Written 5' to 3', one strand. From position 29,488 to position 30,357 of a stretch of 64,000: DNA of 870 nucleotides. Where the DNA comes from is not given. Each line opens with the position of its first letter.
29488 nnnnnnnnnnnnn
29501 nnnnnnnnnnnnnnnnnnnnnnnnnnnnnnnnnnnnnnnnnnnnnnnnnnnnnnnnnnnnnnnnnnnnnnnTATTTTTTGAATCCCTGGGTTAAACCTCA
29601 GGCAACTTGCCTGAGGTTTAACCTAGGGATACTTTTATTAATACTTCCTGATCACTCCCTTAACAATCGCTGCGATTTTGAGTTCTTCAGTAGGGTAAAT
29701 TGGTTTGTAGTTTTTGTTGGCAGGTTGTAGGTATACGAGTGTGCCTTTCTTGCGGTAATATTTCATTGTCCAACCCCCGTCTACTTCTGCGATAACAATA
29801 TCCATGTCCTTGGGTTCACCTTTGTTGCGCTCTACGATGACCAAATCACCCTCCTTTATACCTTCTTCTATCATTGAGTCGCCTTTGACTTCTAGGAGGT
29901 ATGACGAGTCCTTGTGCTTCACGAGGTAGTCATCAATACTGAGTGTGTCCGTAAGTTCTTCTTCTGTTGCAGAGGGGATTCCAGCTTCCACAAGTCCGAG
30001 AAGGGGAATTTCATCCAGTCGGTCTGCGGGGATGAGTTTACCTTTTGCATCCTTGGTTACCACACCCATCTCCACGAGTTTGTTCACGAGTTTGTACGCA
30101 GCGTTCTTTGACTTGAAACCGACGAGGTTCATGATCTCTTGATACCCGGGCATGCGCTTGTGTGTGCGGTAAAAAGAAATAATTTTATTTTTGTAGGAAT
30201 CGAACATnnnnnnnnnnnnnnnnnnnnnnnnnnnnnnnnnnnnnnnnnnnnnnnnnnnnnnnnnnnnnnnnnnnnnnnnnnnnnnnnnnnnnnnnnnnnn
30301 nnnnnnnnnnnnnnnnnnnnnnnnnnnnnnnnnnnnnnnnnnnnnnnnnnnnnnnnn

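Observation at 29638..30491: lexA unit with a textbook Cheo-type LexA box and an unannotated upstream small ORF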

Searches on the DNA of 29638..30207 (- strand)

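Call 76: search_rna_families(sources=[L004, L006, L007, L011, L012, L038, L048, L076, L065, L002, L031, L066, L067], threshold=gathering)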
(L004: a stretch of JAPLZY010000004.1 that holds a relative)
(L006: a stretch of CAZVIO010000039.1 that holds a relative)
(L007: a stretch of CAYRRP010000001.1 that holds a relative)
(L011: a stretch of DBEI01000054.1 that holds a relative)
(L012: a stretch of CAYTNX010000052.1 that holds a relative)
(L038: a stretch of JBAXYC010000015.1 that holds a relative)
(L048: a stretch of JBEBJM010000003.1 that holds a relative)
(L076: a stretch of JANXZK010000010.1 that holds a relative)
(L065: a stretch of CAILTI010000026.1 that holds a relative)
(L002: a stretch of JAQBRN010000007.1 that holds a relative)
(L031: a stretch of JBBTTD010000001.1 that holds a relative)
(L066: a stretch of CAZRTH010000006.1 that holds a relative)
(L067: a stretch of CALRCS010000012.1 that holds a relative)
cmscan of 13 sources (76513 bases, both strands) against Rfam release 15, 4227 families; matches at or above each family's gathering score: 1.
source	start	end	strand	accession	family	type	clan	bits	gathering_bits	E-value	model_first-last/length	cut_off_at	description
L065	5832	5903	+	RF00005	tRNA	Gene; tRNA;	CL00001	74.7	29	1.9e-14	1-71/71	no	tRNA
